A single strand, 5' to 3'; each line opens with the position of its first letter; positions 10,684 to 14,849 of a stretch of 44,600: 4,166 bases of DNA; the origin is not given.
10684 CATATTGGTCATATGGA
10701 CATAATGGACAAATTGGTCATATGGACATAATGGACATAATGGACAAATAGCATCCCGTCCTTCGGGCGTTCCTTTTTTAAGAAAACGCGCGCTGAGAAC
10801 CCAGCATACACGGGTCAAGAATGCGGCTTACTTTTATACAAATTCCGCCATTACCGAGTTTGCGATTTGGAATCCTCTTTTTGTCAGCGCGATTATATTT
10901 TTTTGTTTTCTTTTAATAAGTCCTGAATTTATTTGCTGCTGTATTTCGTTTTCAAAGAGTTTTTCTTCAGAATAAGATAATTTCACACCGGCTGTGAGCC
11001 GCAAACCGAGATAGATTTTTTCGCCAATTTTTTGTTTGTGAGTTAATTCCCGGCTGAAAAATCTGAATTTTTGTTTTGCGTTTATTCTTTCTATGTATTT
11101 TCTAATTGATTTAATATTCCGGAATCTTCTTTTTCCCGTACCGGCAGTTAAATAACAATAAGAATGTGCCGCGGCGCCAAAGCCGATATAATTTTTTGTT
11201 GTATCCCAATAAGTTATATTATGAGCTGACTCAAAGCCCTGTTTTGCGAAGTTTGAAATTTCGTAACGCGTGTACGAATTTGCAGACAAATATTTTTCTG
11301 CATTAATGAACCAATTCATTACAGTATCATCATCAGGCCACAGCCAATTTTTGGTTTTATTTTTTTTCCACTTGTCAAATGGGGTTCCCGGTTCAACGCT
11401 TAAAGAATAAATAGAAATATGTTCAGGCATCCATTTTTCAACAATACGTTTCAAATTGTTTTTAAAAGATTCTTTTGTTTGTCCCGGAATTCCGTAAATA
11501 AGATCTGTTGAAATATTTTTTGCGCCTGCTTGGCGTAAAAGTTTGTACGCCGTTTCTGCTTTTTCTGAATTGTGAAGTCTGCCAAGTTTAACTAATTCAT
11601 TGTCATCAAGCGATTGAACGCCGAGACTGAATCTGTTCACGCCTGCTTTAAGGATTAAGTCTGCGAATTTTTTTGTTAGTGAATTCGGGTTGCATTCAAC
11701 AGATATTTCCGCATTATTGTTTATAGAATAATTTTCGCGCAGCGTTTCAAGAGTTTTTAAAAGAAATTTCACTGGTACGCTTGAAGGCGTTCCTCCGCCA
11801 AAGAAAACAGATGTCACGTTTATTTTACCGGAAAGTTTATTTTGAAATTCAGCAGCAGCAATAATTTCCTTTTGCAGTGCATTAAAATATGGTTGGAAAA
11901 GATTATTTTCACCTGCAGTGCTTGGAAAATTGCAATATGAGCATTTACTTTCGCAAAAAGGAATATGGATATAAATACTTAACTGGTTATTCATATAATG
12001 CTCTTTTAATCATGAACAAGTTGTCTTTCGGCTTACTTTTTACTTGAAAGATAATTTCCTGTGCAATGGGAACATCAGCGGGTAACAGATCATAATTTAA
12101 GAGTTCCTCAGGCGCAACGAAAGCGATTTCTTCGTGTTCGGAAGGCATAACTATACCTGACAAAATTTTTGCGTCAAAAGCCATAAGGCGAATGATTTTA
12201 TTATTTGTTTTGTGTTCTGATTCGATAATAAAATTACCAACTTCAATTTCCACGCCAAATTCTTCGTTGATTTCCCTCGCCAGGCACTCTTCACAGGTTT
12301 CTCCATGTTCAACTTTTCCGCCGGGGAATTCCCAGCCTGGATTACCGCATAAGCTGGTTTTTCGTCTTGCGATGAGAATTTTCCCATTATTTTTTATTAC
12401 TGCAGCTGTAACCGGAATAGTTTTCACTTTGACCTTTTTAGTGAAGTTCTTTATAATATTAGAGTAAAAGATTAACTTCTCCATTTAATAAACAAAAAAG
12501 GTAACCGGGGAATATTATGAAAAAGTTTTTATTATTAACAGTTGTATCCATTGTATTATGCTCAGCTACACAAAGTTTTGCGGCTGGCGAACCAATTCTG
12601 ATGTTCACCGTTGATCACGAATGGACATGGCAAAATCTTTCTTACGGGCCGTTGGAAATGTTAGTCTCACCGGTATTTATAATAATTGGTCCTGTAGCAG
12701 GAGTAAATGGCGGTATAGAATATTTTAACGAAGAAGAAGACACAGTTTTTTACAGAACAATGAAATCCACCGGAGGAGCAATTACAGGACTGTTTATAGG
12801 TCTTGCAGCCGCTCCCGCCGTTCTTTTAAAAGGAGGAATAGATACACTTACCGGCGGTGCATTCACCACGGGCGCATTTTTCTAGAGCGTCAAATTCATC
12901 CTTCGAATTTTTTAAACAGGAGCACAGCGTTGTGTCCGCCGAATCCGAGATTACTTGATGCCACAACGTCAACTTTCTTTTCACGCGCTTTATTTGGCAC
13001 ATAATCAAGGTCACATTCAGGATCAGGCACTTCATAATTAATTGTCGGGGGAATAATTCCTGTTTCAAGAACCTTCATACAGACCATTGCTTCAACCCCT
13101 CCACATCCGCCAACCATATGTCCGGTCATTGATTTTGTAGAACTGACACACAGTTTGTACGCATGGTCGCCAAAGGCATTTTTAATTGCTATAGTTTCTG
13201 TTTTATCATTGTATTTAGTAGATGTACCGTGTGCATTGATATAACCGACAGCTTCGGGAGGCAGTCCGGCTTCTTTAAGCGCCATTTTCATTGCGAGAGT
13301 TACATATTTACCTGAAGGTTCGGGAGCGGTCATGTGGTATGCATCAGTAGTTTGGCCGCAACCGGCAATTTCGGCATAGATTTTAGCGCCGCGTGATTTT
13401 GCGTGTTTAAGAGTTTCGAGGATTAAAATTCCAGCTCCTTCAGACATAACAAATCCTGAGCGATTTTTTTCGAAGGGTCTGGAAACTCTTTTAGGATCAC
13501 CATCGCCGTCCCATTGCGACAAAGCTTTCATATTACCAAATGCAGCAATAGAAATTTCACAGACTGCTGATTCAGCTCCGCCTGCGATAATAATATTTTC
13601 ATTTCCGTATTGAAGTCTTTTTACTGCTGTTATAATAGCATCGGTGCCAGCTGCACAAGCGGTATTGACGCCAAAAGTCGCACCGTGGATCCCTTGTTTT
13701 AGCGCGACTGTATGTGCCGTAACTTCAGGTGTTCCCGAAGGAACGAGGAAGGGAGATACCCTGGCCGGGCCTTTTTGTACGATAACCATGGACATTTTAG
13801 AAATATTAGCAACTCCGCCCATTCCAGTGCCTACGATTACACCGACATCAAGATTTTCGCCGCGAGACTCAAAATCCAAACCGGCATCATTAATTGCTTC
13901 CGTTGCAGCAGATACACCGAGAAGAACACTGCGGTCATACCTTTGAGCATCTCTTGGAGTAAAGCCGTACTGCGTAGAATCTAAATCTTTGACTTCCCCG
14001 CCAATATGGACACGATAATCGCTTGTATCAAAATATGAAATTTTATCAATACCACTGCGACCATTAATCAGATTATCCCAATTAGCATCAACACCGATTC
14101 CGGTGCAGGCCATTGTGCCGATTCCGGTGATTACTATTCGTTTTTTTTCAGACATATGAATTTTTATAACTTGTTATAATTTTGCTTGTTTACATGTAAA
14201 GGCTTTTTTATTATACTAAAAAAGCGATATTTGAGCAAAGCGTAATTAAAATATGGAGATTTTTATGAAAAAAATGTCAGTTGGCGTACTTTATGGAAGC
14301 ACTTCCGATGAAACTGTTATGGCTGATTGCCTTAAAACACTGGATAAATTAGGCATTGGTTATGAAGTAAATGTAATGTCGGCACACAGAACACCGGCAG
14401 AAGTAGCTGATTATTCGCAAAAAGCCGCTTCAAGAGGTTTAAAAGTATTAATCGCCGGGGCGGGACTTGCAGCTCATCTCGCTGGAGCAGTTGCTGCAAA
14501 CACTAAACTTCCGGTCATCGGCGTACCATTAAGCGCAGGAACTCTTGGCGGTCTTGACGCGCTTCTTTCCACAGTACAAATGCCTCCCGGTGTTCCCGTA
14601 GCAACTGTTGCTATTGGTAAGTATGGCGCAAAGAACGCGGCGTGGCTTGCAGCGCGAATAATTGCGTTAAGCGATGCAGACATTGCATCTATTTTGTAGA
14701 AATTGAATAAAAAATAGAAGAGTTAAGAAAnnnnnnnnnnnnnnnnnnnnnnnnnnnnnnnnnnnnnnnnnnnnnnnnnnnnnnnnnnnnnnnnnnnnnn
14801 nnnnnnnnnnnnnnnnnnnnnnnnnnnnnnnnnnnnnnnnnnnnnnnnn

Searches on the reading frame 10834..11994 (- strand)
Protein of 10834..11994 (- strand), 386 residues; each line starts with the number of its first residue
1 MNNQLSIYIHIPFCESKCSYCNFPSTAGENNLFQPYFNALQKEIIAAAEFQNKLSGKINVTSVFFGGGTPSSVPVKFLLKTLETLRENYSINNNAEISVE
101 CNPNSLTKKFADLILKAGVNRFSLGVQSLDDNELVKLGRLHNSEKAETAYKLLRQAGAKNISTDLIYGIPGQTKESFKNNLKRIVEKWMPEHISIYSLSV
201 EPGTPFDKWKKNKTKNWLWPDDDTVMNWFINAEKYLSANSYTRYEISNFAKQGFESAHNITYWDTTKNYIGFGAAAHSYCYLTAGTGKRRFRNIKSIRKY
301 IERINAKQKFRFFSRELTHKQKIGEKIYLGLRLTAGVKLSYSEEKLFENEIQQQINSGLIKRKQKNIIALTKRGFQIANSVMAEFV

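Call 44: search_protein_families(library=ncbifam, proteins=[window:10834-11994:-], max_evalue=0.00001)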
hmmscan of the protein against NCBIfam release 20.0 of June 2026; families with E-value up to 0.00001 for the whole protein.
window:10834-11994:- (386 aa): 29 families (the best 25 are shown)
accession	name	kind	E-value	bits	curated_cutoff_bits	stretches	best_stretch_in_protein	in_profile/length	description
TIGR00539.1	hemN_rel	equivalog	8.9e-89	298.1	205.4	1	6-362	2-342/361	radical SAM family heme chaperone HemW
NF005133.0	PRK06582.1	equivalog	9.3e-69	232.3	597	1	1-372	8-375/390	coproporphyrinogen III oxidase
NF006067.1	PRK08208.1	equivalog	2.2e-60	204.8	380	1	3-385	34-414/427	STM4012 family radical SAM protein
TIGR03994.1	rSAM_HemZ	equivalog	3.6e-55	187.7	321.4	1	2-306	82-392/401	coproporphyrinogen dehydrogenase HemZ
TIGR04107.1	rSAM_HutW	equivalog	1.9e-53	181.9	400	1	6-374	41-403/419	heme anaerobic degradation radical SAM methyltransferase ChuW/HutW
NF004567.0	PRK05904.1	equivalog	6.3e-46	157.2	355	1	6-363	8-334/353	coproporphyrinogen III oxidase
TIGR00538.1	hemN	equivalog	5.8e-43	147.3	324.95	1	4-328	49-372/454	oxygen-independent coproporphyrinogen III oxidase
NF006064.0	PRK08207.2-2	equivalog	1e-42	146.7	504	1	3-307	143-451/465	coproporphyrinogen III oxidase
NF006061.0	PRK08207.1-4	equivalog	5.9e-41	140.8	702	1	2-306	171-484/501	coproporphyrinogen III oxidase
NF006060.0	PRK08207.1-3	equivalog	6.1e-41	140.7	653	1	2-307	147-464/477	coproporphyrinogen III oxidase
NF006385.0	PRK08629.1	equivalog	1.1e-38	133.1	355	1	6-385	54-413/439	coproporphyrinogen III oxidase family protein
NF006062.0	PRK08207.1-5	equivalog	4e-34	118.3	1007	1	3-304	147-460/476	coproporphyrinogen III oxidase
NF006059.0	PRK08207.1-1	equivalog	1.2e-32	113.3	1012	1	3-296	170-472/496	coproporphyrinogen III oxidase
NF006063.0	PRK08207.2-1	equivalog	1.5e-28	99.7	1074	1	2-307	190-505/518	coproporphyrinogen III oxidase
NF006066.0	PRK08207.2-5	equivalog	4.8e-26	91.5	1117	1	4-282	190-474/518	coproporphyrinogen III oxidase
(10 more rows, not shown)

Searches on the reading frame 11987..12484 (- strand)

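Call 45: search_protein_families(library=pfam, proteins=[window:11987-12484:-], max_evalue=0.0001)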
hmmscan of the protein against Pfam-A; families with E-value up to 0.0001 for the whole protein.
window:11987-12484:- (165 aa): 2 families
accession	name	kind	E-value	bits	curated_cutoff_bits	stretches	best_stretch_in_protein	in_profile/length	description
PF00293.34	NUDIX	-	4.4e-17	62.8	21.1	1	25-137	6-127/134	NUDIX domain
PF14815.12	NUDIX_4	-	2e-12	47.3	35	1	27-141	2-111/113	NUDIX domain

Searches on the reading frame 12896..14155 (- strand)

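Call 44: search_protein_families(library=ncbifam, proteins=[window:12896-14155:-], max_evalue=0.00001)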
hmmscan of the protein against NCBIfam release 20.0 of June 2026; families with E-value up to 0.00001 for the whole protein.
window:12896-14155:- (419 aa): 22 families
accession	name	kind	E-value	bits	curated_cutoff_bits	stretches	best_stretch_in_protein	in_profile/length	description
TIGR03150.1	fabF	equivalog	8.3e-162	538.5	493.75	1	5-415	1-407/407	beta-ketoacyl-ACP synthase II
NF005589.0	PRK07314.1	subfamily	1.9e-155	517.7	387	1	3-417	2-412/413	beta-ketoacyl-ACP synthase II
NF006274.0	PRK08439.1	equivalog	2.2e-133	445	621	1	5-416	2-405/406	beta-ketoacyl-ACP synthase II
NF004970.0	PRK06333.1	subfamily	4.2e-132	441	525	1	3-418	2-423/424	beta-ketoacyl-ACP synthase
NF006434.0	PRK08722.1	equivalog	2e-111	372.8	759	1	4-417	3-414/414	beta-ketoacyl-ACP synthase II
NF005076.0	PRK06501.1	equivalog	2.7e-92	309.9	629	2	147-415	155-421/425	beta-ketoacyl-ACP synthase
NF005916.1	PRK07910.1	equivalog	1.3e-86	291.2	560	1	6-416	13-417/418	KasA/KasB family beta-ketoacyl-ACP synthase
NF006587.0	PRK09116.1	equivalog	1.1e-84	284.6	470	1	5-417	2-407/408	beta-ketoacyl-ACP synthase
NF005935.0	PRK07967.1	equivalog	2.4e-82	277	630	1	5-418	2-405/406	beta-ketoacyl-ACP synthase I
NF006618.0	PRK09185.1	subfamily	8.6e-70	235.7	407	1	5-416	3-392/394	beta-ketoacyl-ACP synthase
NF004618.0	PRK05952.1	equivalog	2.6e-68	230.7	455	1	6-416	3-382/384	beta-ketoacyl-ACP synthase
NF058662.1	cispenta_AmcF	equivalog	9.3e-67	225.6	325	1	7-415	2-368/369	cispentacin biosynthesis acyltransferase subunit AmcF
NF005490.0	PRK07103.1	equivalog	1.2e-62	212.3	445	1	3-416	2-412/414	polyketide beta-ketoacyl:acyl carrier protein synthase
NF045894.1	PKS_plus_SDR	equivalog_domain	5.2e-37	127.1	1740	1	54-384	68-386/1515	type I polyketide synthase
NF040607.1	mycolic_Pks13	equivalog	8e-36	123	2100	1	54-416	166-525/1680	polyketide synthase Pks13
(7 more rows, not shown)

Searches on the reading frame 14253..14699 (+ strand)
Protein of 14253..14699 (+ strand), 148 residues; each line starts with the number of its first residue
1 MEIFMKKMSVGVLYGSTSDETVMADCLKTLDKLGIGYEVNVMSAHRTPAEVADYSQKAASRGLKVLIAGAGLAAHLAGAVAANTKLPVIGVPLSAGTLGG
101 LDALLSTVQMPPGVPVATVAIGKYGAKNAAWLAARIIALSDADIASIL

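Call 45: search_protein_families(library=pfam, proteins=[window:14253-14699:+], max_evalue=0.0001)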
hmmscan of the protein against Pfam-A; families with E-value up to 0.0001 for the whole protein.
window:14253-14699:+ (148 aa): 2 families
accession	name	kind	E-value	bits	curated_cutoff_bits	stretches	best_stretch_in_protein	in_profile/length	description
PF00731.26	AIRC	-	3.7e-56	189.2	30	1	10-146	2-136/148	AIR carboxylase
PF13685.12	Fe-ADH_2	-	6.8e-05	23.3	28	1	9-96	21-109/149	Iron-containing alcohol dehydrogenase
